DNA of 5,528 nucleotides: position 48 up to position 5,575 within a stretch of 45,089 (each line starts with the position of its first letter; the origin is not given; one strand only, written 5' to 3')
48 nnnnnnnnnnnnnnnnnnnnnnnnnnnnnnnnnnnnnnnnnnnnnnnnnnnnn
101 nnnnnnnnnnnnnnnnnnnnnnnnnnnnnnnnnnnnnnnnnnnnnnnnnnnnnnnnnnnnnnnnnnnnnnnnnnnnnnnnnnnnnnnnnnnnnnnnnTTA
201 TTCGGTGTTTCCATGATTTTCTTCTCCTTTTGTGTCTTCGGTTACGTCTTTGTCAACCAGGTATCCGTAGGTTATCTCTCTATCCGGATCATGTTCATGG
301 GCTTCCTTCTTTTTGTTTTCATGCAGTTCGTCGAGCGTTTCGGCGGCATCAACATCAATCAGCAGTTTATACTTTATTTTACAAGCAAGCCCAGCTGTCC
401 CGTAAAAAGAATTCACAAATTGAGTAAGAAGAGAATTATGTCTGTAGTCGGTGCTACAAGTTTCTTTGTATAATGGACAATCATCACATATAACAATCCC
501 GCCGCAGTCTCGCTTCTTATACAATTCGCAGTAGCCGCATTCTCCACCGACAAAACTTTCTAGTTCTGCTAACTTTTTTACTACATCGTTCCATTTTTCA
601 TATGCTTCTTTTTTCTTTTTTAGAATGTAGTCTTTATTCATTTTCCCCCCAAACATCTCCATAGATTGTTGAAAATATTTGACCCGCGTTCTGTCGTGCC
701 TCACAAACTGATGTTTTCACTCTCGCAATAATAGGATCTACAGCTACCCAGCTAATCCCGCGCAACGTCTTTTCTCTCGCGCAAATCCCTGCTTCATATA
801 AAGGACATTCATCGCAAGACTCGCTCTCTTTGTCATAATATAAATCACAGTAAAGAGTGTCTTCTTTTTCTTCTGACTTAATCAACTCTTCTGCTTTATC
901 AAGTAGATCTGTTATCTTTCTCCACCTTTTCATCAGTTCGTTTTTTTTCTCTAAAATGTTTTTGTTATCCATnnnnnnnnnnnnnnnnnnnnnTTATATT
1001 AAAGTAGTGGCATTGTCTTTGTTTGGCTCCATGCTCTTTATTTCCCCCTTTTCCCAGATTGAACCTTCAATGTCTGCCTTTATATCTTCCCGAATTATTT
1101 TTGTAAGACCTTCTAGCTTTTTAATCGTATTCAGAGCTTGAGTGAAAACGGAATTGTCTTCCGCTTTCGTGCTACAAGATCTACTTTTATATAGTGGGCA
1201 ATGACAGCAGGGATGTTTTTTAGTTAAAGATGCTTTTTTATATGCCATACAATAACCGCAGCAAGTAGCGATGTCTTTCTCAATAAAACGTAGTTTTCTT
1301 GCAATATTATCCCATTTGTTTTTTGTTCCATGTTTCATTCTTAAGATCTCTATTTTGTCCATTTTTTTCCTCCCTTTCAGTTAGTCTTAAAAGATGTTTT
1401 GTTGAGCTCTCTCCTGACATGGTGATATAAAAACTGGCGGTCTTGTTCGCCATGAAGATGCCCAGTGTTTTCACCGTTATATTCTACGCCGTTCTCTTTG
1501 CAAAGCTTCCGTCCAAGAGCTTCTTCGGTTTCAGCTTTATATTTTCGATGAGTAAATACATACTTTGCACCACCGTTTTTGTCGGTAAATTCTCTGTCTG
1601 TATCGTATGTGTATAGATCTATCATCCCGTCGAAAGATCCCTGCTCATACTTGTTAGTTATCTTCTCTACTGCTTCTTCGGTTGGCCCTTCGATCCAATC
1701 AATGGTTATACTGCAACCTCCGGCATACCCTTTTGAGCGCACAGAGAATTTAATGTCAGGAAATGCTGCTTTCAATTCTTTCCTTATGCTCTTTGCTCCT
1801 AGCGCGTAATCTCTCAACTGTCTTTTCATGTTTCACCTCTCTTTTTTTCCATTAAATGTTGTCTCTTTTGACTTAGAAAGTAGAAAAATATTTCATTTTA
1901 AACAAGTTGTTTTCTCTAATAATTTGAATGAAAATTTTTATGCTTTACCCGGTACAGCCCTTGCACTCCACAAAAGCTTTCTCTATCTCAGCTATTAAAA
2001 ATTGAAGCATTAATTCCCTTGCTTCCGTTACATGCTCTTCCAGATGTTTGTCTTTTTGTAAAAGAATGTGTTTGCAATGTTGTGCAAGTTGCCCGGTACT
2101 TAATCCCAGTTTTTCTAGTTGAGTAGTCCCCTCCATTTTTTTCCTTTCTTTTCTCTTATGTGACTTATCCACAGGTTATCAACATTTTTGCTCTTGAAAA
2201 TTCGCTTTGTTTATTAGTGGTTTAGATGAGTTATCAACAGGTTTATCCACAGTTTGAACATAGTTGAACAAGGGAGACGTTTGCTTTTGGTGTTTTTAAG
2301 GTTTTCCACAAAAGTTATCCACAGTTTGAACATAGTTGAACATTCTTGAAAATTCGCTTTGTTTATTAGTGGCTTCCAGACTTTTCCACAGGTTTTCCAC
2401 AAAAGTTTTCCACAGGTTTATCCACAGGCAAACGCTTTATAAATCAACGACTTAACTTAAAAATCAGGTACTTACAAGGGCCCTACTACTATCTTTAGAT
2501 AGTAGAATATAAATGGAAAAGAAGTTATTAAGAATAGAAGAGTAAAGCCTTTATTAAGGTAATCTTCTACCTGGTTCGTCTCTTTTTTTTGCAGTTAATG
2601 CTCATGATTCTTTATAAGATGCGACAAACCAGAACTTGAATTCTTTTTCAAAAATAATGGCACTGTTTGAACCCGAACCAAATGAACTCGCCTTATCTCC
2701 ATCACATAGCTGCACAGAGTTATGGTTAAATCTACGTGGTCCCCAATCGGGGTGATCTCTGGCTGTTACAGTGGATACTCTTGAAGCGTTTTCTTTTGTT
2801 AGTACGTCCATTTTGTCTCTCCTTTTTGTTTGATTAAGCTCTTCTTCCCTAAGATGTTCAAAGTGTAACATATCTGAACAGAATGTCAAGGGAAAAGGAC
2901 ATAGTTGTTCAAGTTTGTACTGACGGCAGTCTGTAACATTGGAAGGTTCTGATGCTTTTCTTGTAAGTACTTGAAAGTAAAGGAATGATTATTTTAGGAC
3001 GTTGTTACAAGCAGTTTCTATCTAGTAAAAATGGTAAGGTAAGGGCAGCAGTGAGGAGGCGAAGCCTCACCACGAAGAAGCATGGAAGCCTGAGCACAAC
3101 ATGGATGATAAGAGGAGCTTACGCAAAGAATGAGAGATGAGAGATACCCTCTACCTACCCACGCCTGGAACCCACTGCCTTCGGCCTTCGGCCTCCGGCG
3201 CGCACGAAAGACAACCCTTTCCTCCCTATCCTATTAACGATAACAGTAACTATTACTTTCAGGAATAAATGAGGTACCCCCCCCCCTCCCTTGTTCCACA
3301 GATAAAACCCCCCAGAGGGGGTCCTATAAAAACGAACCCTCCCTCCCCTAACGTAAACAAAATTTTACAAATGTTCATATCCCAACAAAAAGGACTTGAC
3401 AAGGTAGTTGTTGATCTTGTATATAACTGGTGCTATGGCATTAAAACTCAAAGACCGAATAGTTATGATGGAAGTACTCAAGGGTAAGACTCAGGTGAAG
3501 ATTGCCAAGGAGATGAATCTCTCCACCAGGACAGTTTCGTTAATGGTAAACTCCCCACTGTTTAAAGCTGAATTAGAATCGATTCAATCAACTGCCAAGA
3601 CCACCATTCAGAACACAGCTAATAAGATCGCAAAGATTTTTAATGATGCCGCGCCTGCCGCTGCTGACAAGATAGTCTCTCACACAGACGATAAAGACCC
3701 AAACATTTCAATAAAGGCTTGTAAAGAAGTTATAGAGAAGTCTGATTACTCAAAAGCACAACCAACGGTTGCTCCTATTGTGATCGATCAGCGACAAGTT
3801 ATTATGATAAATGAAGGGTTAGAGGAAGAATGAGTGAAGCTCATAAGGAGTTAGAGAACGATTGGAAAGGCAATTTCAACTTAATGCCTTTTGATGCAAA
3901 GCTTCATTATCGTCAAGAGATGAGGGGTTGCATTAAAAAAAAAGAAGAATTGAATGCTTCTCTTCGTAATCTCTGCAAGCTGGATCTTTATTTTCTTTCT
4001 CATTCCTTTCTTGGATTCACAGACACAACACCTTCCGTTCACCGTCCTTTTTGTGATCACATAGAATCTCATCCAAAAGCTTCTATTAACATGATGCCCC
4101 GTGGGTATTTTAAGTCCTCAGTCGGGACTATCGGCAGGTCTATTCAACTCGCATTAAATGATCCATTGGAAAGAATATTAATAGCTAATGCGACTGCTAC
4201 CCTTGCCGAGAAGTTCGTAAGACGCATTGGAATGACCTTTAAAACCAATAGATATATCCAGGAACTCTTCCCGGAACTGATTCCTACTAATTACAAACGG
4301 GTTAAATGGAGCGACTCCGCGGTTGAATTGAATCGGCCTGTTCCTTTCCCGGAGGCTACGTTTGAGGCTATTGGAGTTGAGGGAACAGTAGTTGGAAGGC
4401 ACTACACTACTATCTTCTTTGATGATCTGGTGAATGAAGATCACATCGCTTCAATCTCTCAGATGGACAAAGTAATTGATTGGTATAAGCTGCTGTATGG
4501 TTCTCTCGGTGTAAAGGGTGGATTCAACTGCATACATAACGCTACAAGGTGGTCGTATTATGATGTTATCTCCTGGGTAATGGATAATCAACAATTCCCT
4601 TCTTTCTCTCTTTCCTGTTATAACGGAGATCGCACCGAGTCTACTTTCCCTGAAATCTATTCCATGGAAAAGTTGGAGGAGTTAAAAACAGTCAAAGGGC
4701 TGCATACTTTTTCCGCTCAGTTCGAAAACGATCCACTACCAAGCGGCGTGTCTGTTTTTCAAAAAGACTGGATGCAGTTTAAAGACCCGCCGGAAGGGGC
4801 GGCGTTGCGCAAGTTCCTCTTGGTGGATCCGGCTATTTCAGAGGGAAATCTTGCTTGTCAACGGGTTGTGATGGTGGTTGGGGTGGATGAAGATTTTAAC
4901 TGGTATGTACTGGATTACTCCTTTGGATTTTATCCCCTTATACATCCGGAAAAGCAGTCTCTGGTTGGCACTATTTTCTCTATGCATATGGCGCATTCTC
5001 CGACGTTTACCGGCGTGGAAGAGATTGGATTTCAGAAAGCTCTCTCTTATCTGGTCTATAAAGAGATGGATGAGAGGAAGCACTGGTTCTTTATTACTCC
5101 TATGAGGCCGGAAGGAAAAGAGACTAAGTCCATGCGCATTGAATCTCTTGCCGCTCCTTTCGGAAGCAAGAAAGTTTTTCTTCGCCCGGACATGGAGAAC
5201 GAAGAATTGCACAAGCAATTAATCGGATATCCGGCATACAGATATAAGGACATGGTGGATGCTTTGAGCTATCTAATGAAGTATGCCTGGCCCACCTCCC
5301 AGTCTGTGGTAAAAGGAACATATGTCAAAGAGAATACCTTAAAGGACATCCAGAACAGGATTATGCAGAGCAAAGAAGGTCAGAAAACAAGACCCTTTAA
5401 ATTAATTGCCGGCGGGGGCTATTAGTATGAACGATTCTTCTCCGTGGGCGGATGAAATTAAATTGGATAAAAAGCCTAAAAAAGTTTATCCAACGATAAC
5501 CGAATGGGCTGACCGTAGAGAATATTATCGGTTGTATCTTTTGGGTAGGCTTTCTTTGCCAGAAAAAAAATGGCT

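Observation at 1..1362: Seven-member paralogous family of roughly 100-aa Cys-rich early proteins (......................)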

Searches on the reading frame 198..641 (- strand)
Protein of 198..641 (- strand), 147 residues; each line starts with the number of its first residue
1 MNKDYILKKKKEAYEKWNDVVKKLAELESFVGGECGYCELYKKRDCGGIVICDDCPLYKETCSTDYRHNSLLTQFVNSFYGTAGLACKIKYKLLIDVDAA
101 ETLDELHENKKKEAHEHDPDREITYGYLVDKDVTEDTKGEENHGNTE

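Call 6: search_protein_families(library=pfam, max_evalue=1, proteins=[window:198-641:-])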
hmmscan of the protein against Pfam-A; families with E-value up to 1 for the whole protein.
window:198-641:- (147 aa): 1 family
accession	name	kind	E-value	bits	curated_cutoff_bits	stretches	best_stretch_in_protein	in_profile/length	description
PF20452.3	Calmod_bind_C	-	0.04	14.5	24.2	1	2-21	41-60/62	Calmodulin binding protein C-terminal domain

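Call 7: search_protein_families(library=phrogs, max_evalue=1, proteins=[window:198-641:-])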
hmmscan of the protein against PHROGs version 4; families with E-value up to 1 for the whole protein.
window:198-641:- (147 aa): 1 family
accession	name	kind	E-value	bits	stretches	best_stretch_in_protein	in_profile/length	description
phrog_1250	-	unknown function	0.26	11.2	1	3-60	117-172/327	unknown function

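Call 50: search_dna_similar(query=window:198-641:-, collection=phages, mode=protein, max_evalue=1, max_rows=20)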
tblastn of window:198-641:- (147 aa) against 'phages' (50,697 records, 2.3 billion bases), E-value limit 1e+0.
No match.

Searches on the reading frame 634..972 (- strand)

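Call 6: search_protein_families(library=pfam, max_evalue=1, proteins=[window:634-972:-])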
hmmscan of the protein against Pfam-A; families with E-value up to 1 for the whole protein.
window:634-972:- (112 aa): 2 families
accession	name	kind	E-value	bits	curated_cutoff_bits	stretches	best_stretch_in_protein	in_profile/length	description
PF17438.7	DUF5417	-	0.055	14.1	23.9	1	22-64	28-68/91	Family of unknown function (DUF5417)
PF23279.1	TPR_25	-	0.15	12.6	27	1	15-91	41-110/145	Fungal tetratrico peptide repeats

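Call 7: search_protein_families(library=phrogs, max_evalue=1, proteins=[window:634-972:-])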
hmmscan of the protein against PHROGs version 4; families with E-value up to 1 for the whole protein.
window:634-972:- (112 aa): 5 families
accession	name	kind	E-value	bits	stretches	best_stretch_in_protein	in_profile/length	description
phrog_1254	-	unknown function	0.0013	20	1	21-64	27-68/92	-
phrog_7436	-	unknown function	0.09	13.7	1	63-111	9-56/85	-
phrog_1996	-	other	0.15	13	1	5-52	22-69/150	DNA methyltransferase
phrog_1706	-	DNA, RNA and nucleotide metabolism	0.15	12.5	1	6-72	194-250/293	CRISPR/Cas system associated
phrog_3616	-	unknown function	0.19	12.5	1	46-79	24-58/222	-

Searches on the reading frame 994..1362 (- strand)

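Call 6: search_protein_families(library=pfam, max_evalue=1, proteins=[window:994-1362:-])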
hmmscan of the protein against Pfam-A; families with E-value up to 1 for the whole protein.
window:994-1362:- (122 aa): 2 families
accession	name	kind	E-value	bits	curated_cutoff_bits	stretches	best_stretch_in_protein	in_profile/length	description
PF10843.13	RGI1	-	0.064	13.4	25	1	2-49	96-143/194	Respiratory growth induced protein 1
PF21418.3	LinB-like_C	-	0.22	11.8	27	0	6-33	45-69/124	Lincosamide nucleotidyltransferase-like, C-terminal domain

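Call 7: search_protein_families(library=phrogs, max_evalue=1, proteins=[window:994-1362:-])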
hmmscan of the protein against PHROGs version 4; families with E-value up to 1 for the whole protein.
window:994-1362:- (122 aa): 2 families
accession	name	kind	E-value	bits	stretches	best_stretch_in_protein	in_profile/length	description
phrog_3690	-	unknown function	0.014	16.5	1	1-50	79-128/139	-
phrog_38741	-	unknown function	0.6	11.2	1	19-31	36-48/53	-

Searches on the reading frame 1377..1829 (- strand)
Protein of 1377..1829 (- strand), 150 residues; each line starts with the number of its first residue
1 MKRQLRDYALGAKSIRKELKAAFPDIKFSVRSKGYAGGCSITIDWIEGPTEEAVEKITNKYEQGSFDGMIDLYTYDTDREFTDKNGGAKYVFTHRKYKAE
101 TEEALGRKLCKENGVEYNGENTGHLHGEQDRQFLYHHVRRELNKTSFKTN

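Call 6: search_protein_families(library=pfam, max_evalue=1, proteins=[window:1377-1829:-])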
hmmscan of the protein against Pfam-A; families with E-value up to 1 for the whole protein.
window:1377-1829:- (150 aa): 2 families
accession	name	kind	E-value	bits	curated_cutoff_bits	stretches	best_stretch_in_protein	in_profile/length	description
PF18847.6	LPD29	-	9.5e-25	87.6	27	1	12-98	7-93/93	Large polyvalent protein associated domain 29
PF08461.16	HTH_12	-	0.17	12.3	21.4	0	4-36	24-54/66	Ribonuclease R winged-helix domain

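Call 7: search_protein_families(library=phrogs, max_evalue=1, proteins=[window:1377-1829:-])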
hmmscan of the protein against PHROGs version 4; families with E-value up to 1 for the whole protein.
window:1377-1829:- (150 aa): 2 families
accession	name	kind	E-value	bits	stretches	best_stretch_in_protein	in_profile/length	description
phrog_15549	-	unknown function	6e-24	85.8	1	12-118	16-122/172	-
phrog_17561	-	unknown function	0.11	13.6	1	61-98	10-46/80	-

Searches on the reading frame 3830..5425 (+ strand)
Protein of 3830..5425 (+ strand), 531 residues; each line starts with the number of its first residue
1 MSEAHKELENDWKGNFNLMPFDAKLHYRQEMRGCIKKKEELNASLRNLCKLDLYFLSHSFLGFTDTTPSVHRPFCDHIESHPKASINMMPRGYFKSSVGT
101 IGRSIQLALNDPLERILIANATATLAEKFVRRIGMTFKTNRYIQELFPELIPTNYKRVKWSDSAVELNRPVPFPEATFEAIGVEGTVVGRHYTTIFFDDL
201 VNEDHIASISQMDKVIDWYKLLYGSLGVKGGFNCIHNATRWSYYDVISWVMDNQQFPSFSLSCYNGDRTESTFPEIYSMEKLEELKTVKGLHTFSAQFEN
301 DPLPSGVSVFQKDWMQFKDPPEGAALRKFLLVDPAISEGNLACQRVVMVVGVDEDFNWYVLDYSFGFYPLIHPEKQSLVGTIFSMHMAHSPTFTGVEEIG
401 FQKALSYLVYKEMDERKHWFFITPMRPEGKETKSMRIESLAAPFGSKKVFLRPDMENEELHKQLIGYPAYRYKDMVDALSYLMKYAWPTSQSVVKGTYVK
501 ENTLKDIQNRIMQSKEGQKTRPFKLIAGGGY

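Call 19: search_protein_families(library=pfam, max_evalue=0.01, proteins=[window:3830-5425:+])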
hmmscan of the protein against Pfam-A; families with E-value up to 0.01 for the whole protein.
window:3830-5425:+ (531 aa): 0 families

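Call 65: search_protein_families(library=phrogs, max_evalue=0.001, proteins=[window:3830-5425:+])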
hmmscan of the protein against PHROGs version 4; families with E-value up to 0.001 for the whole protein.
window:3830-5425:+ (531 aa): 3 families
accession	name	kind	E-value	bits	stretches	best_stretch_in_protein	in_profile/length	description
phrog_38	-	head and packaging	3.9e-63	215.3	1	40-506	266-719/760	terminase large subunit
phrog_4758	-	head and packaging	2.9e-05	24.5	1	81-255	56-222/243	terminase large subunit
phrog_5573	-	head and packaging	8.7e-05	23.1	0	270-363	25-117/250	terminase large subunit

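Call 66: search_dna_similar(query=window:3830-5425:+, collection=phages, mode=protein, max_evalue=1e-10, max_rows=12)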
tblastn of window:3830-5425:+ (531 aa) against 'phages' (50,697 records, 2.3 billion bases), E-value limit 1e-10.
Records with a match: 7; places in all: 7; records where one place covers at least 80% of the query: 2.
Best place of each record, by identity: <60% 7.
By first word of the organism name: Mastigocladus 1; Vibrio 1; ANMV-1 1; Synechococcus 1; Bacteriophage 1; Arthronema 1; Caudoviricetes 1.
By host as written in the record: - 2; Mastigocladus sp. 1; Vibrio splendidus 1; uncultured archaeon 1; Synechococcus sp. 1; Arthronema africanum strain 1980/01 1.
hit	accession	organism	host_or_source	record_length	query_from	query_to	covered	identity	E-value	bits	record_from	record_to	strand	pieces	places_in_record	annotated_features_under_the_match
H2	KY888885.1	Mastigocladus phage CHP58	Mastigocladus sp.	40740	60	471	78%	26.3%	5e-21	103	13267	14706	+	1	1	record has no annotation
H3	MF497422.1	Vibrio phage vB_VspS_VS-ABTNL-3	Vibrio splendidus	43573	43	498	86%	23.6%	2e-18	95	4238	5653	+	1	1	hypothetical protein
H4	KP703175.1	ANMV-1 virus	uncultured archaeon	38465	50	480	81%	24.7%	4e-22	107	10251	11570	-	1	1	phage terminase large subunit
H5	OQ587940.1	Synechococcus phage S-CRES2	Synechococcus sp.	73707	109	486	71%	24.7%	9e-11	71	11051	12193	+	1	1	terminase large subunit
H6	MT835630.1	Bacteriophage sp.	human fecal samples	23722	111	485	71%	24.0%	5e-12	75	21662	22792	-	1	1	record has no annotation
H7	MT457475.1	Arthronema virus TR020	Arthronema africanum strain 1980/01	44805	88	491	76%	20.7%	4e-20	100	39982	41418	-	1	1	large terminase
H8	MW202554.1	Caudoviricetes sp.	Manatee Spring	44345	44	286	46%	33.3%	4e-32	137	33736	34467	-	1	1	terminase large subunit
